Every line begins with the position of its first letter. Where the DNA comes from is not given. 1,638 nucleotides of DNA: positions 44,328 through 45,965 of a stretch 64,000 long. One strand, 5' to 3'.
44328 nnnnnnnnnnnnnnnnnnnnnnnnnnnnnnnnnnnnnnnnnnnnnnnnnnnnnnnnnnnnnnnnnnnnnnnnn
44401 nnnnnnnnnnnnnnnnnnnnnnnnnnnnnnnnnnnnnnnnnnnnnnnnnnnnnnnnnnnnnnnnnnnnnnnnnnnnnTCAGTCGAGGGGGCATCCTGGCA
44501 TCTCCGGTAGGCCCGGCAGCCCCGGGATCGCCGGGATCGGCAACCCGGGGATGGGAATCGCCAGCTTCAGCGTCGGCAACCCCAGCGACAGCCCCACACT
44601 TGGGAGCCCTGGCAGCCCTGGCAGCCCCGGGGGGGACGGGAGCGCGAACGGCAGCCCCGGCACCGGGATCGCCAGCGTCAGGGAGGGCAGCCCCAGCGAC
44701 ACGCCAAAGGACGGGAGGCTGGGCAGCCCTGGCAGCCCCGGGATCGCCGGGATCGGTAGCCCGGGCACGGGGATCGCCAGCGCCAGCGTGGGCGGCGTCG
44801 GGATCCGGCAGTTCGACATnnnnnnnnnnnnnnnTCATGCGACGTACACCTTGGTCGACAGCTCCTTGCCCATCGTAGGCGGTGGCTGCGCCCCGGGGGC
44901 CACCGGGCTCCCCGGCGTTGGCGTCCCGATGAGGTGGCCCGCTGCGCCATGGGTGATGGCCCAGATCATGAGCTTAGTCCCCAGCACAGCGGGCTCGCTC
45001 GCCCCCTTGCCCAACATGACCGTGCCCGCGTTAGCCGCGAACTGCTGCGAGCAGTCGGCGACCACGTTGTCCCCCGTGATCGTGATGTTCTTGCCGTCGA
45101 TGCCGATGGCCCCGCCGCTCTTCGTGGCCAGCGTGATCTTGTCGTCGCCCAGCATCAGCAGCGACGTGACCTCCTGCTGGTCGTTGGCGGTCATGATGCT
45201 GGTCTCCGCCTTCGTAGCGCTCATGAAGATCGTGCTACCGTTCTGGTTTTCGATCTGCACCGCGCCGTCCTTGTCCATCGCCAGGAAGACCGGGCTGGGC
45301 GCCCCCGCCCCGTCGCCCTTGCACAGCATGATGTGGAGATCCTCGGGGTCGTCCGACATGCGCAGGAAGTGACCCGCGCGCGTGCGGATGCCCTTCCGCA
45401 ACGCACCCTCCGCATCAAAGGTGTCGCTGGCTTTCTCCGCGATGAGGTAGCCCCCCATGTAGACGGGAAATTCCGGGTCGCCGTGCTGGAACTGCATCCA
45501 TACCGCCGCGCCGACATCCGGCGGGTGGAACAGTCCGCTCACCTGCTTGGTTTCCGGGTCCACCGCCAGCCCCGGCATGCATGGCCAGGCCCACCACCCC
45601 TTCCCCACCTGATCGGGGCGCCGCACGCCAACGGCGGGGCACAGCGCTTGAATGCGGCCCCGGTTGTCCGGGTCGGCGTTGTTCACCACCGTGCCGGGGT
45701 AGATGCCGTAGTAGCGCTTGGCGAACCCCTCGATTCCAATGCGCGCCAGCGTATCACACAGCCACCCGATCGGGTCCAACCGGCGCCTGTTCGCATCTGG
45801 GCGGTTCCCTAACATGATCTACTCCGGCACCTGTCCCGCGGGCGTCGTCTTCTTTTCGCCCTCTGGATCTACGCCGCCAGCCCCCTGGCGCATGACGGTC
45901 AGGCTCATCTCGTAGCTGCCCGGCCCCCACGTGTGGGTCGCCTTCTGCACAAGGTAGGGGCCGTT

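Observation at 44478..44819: GLP/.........-repeat protein encoded between the baseplate spike and W genes by an about 105-nt tandem repeat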

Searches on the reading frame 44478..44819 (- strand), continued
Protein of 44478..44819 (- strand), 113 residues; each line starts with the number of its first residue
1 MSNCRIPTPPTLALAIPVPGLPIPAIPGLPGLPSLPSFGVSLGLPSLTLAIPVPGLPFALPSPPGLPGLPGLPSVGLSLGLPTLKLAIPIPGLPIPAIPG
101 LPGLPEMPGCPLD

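Call 59: find_related_loci(query=A1, collection=viral_contigs, flank=2500)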
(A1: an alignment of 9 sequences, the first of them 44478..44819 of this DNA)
Query A1 (113 aa) in viral_contigs; peptide patterns used: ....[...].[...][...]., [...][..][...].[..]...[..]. (x = any residue, [..] = any of these).
146 stretches matched a pattern; 10 encode a relative of the query (tblastn E <= 1e-3); 10 distinct loci.
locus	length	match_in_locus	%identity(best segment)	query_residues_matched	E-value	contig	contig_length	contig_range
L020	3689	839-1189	65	1-113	3e-34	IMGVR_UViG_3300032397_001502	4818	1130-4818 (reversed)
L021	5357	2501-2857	59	1-113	5e-30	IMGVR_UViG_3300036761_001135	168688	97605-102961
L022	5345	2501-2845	59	1-112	8e-29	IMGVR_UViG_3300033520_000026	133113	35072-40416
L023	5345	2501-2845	59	1-112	8e-29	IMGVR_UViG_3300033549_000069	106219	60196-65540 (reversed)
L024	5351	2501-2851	51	2-113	3e-22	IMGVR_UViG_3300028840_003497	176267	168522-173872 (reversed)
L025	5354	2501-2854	53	2-113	7e-21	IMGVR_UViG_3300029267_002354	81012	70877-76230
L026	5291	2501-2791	54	1-92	2e-12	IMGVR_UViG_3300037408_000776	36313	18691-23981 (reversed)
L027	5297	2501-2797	46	22-113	2e-10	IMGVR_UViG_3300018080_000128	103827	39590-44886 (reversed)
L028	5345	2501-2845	57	2-113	1e-8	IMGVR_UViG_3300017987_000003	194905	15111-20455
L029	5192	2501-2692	50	22-113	6e-6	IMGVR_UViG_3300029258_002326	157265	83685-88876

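Call 60: find_related_loci(query=A1, collection=metagenome_contigs, flank=1500)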
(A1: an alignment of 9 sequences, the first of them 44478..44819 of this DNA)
Query A1 (113 aa) in metagenome_contigs; peptide patterns used: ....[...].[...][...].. (x = any residue, [..] = any of these).
42 stretches matched a pattern; 18 encode a relative of the query (tblastn E <= 1e-3); 18 distinct loci.
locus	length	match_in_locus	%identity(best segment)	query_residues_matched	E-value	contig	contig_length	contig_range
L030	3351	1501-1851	67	1-113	8e-37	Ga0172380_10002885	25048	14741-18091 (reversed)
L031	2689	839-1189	65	1-113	3e-34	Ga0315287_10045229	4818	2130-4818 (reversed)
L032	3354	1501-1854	62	1-113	2e-30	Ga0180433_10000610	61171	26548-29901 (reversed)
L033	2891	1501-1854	62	1-113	2e-30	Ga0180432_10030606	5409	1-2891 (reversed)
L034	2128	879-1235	59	1-113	8e-29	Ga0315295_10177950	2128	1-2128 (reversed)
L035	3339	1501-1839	55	2-113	1e-27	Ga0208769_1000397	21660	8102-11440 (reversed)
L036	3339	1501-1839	67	1-113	2e-27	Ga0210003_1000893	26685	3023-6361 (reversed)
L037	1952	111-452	55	1-113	3e-27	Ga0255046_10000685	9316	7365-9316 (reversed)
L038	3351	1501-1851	51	2-113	3e-22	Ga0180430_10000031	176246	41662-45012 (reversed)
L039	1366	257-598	49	1-113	8e-15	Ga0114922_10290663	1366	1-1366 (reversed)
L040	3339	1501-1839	51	2-113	9e-14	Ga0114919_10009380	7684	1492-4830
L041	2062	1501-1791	53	1-95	3e-11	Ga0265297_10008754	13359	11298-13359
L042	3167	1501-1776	56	1-93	4e-11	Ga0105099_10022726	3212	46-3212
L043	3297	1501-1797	46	22-113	2e-10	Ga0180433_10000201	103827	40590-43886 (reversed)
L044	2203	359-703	45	2-113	5e-10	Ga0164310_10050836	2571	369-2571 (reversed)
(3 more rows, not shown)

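Call 61: predict_structure(alignment_id=A7)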
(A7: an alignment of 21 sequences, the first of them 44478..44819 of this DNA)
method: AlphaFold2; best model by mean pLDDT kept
length: 113 residues; sequences in the alignment: 21
mean_pLDDT: 60.7   pTM: 0.13
mean pLDDT of the five models: 60.7, 54.9, 54.9, 52.9, 41.9
residues with pLDDT >= 90: 0; 70-90: 14; 50-70: 95; < 50: 4
segments of 3 or more residues with pLDDT < 50: none
pLDDT, mean of each block of 10 residues (from residue 1): 59 60 65 56 53 58 66 56 59 72 67 54
secondary structure: DSSP gave nothing for this model
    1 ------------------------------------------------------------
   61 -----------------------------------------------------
elements in order:

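Call 66: search_protein_families(library=pfam, alignment_id=A8, max_evalue=0.001)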
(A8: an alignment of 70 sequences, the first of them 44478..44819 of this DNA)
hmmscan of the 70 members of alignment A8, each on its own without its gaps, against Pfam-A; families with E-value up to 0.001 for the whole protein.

A. member 1, window:44478-44819:- (113 aa): 0 families

B. families by the number of members that match (of 70 scanned): 30 families (the first 25 are shown)
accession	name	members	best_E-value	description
PF07282.18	Cas12f1-like_TNB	2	2e-23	Cas12f1-like, TNB domain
PF01385.25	OrfB_IS605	2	9.4e-23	Probable transposase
PF06841.18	Phage_T4_gp19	2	2.6e-13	T4-like virus tail tube protein gp19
PF04095.22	NAPRTase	1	7e-40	Nicotinate phosphoribosyltransferase (NAPRTase) family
PF17767.7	NAPRTase_N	1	4.2e-23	Nicotinate phosphoribosyltransferase (NAPRTase) N-terminal domain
PF00542.24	Ribosomal_L12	1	3.7e-22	Ribosomal protein L7/L12 C-terminal domain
PF00149.33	Metallophos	1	3.8e-18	Calcineurin-like phosphoesterase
PF00535.33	Glycos_transf_2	1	2.8e-16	Glycosyl transferase family 2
PF12322.14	T4_baseplate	1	6.6e-14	T4 bacteriophage base plate protein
PF12323.14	HTH_OrfB_IS605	1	1.8e-13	Helix-turn-helix domain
PF01510.30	Amidase_2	1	1.1e-11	N-acetylmuramoyl-L-alanine amidase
PF04717.18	Phage_base_V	1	1.3e-10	Type VI secretion system/phage-baseplate injector OB domain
PF04965.19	GPW_gp25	1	2.9e-08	Baseplate wedge protein gp25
PF04984.19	Phage_sheath_1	1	1.1e-07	Phage tail sheath protein subtilisin-like domain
PF12850.12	Metallophos_2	1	5.7e-07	Calcineurin-like phosphoesterase superfamily domain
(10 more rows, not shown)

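Call 67: search_protein_families(library=phrogs, alignment_id=A8, max_evalue=0.00001)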
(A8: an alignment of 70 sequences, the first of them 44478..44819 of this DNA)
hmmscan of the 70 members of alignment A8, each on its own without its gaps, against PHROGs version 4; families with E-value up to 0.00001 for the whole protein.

A. member 1, window:44478-44819:- (113 aa): 0 families

B. families by the number of members that match (of 70 scanned): 42 families (the first 25 are shown)
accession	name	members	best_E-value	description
phrog_506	-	2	1.4e-94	transposase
phrog_12300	-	2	2.3e-55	transposase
phrog_17087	-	2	3.1e-27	-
phrog_20556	-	2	3.3e-07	baseplate protein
phrog_13964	-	1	4.7e-43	transposase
phrog_23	-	1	7.1e-41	tail sheath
phrog_13126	-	1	2.6e-39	beta-1,4-glycosyltransferase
phrog_17610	-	1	6.7e-39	tail sheath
phrog_15814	-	1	7.1e-35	-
phrog_219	-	1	4.1e-28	baseplate wedge subunit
phrog_8020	-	1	8.7e-18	-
phrog_13321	-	1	5.4e-17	-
phrog_150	-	1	1e-15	baseplate hub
phrog_25711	-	1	1.4e-15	-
phrog_1701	-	1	1.5e-15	DnaD-like helicase loader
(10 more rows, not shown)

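Call 71: search_dna_similar(query=window:44478-44819:-, collection=phages, mode=protein, max_evalue=1, max_rows=15)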
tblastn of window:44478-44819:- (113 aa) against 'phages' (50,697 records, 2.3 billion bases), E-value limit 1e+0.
No match.

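Call 72: search_dna_similar(query=P0003, collection=phages, mode=protein, max_evalue=1, max_rows=15)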
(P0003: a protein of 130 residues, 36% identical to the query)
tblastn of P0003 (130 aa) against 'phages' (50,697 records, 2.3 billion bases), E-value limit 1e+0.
No match.

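Call 79: search_protein_families(library=ncbifam, alignment_id=A4, max_evalue=1)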
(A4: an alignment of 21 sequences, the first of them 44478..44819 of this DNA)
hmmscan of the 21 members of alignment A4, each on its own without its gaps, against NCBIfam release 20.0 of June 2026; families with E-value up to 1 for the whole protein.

A. member 1, window:44478-44819:- (113 aa): 0 families

B. families by the number of members that match (of 21 scanned): 0 families

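Call 85: search_protein_families(library=pfam, proteins=[L030:871-1488:+], max_evalue=0.01)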
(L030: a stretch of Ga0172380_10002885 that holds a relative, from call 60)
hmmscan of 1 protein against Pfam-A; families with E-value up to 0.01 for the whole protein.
L030:871-1488:+ (205 aa): 0 families

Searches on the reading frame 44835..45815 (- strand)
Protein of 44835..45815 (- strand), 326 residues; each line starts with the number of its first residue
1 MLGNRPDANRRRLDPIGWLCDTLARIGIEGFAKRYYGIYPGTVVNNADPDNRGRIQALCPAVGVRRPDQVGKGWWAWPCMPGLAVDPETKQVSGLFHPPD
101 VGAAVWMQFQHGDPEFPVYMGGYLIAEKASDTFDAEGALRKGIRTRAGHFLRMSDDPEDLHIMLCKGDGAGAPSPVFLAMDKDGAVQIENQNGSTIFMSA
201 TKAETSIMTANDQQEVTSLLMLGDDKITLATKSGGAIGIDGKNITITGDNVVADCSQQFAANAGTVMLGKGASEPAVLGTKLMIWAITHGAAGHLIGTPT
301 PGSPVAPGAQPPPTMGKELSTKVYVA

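Call 6: search_protein_families(library=pfam, proteins=[window:44835-45815:-], max_evalue=0.1)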
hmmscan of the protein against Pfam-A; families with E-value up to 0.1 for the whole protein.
window:44835-45815:- (326 aa): 2 families
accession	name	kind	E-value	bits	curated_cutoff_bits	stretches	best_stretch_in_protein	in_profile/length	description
PF04717.18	Phage_base_V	-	1.3e-10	41.9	23.8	1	39-122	1-73/75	Type VI secretion system/phage-baseplate injector OB domain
PF20093.5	DUF6484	-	0.087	14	27.6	0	96-121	34-59/61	Domain of unknown function (DUF6484)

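Call 7: search_protein_families(library=phrogs, proteins=[window:44835-45815:-], max_evalue=0.1)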
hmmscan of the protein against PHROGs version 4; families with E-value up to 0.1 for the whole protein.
window:44835-45815:- (326 aa): 0 families

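Call 10: find_related_loci(query=window:44835-45815:-, collection=viral_contigs, flank=4000)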
Query window:44835-45815:- (326 aa) in viral_contigs; peptide patterns used: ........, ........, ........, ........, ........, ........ (x = any residue, [..] = any of these).
33 stretches matched a pattern; 10 encode a relative of the query (tblastn E <= 1e-3); 10 distinct loci.
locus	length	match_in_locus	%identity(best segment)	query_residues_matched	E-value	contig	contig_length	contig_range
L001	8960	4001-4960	71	1-325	4e-153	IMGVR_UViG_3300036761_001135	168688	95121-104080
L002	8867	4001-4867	75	1-289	5e-153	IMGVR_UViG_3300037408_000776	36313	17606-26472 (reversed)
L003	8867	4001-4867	74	1-289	5e-152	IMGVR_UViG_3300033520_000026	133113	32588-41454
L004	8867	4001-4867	74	1-289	5e-152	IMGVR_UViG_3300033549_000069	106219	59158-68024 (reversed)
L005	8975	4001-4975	59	1-325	2e-129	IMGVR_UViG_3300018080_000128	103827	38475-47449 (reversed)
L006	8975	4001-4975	59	1-325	2e-129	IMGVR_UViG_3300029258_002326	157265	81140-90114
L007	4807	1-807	71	58-325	5e-128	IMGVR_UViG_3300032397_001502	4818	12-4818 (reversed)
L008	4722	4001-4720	72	1-240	3e-122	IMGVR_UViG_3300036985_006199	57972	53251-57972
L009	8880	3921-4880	54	3-325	1e-119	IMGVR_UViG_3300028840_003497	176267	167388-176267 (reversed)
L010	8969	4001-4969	54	3-326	1e-116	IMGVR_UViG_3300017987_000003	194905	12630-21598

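Call 11: find_related_loci(query=window:44835-45815:-, collection=genome_contigs, flank=4000)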
Query window:44835-45815:- (326 aa) in genome_contigs; peptide patterns used: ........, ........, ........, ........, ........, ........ (x = any residue, [..] = any of these).
38 stretches matched a pattern; 3 encode a relative of the query (tblastn E <= 1e-3); 3 distinct loci.
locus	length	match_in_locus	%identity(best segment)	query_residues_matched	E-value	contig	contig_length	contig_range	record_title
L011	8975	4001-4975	59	1-325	6e-130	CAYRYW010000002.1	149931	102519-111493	MAG TPA_asm: uncultured Dehalococcoidales bacterium isolate binchicken_co334_379 genome assembly, contig: NODE_99_length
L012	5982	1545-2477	51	7-326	8e-98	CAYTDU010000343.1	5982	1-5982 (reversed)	MAG TPA_asm: uncultured Gemmatimonadaceae bacterium isolate binchicken_co334_134 genome assembly, contig: NODE_26445_len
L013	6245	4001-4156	38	73-118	6e-5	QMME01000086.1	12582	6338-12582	MAG: Deltaproteobacteria bacterium isolate B64_G9 B64_Guay9_scaffold_05194, whole genome shotgun sequence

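Call 39: search_solved_structures(query=window:44835-45815:-, max_evalue=1, show_alignments=3)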
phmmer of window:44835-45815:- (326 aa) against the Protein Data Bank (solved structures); distinct sequences matched with E-value up to 1: 8.
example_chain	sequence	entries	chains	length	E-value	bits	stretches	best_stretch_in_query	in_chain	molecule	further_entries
9jg8_G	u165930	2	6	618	3.5e-07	32.6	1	42-157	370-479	Type VI secretion system spike protein VgrG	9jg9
8gra_I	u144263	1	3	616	3.8e-07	32.5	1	42-268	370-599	Type VI secretion system spike protein VgrG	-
7b5h_AJ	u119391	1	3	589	0.0002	23.5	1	37-248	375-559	All3320 protein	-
6sjl_A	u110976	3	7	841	0.0014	20.7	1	80-169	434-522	Putative type VI secretion protein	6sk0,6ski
7aef_q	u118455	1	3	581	0.0018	20.4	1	30-200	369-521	Phosphoserine phosphatase SerB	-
9mlp_A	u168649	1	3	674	0.018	17.1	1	93-268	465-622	Cytoplasmic protein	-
8r17_A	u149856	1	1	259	0.13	14.2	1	53-90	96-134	Conidial surface nicotinamide adenine dinucleotide glycohydrolase,Conidial surface nicotin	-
3eex_A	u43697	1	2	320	0.7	11.9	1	130-226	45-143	Outer Surface Protein A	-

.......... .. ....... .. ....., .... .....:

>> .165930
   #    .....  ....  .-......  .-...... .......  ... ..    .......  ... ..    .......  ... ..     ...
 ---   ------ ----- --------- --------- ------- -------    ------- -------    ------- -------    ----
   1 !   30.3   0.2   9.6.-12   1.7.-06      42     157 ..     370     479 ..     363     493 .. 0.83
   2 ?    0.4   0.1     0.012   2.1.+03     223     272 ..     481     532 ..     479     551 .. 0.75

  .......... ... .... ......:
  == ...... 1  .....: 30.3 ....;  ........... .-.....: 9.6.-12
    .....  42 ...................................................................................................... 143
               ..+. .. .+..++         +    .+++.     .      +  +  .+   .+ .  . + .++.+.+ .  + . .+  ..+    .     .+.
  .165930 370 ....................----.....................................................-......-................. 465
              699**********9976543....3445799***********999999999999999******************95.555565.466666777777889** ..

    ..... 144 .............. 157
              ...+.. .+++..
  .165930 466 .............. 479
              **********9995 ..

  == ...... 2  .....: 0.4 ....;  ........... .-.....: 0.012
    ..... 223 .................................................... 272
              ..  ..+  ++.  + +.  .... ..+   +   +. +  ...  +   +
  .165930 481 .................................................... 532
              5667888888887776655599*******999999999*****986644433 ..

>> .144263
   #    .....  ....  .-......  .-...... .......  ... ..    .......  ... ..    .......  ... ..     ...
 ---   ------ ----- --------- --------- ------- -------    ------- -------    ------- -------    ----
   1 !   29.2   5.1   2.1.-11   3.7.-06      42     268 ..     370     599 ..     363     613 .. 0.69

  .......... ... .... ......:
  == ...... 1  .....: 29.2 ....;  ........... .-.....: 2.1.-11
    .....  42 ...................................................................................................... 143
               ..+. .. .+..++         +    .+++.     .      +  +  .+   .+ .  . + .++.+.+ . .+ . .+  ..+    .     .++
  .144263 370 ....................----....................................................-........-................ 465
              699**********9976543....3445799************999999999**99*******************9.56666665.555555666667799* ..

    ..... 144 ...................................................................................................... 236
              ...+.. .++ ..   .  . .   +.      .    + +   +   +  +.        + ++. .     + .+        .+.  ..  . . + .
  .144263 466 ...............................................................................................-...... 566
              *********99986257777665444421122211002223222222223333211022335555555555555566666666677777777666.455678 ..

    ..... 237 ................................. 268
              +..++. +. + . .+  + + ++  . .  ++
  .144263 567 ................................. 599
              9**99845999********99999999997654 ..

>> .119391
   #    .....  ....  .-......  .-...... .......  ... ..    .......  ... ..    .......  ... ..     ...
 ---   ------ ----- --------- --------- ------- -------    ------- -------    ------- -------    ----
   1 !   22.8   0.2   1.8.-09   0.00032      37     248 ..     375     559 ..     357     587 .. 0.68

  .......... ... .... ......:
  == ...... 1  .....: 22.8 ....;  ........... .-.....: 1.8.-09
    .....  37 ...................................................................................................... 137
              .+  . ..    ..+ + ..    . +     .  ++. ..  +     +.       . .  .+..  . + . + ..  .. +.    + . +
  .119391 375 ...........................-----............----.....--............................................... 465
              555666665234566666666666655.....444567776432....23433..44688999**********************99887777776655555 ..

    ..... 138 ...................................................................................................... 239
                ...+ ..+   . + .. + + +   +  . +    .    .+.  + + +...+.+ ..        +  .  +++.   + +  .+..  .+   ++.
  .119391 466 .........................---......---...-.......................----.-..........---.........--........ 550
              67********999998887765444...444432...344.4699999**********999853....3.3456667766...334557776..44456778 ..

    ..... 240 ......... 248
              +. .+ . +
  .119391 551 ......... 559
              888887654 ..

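Call 73: search_dna_similar(query=window:44835-45815:-, collection=phages, mode=protein, max_evalue=0.00001, max_rows=20)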
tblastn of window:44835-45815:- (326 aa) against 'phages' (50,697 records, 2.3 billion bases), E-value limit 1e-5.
No match.
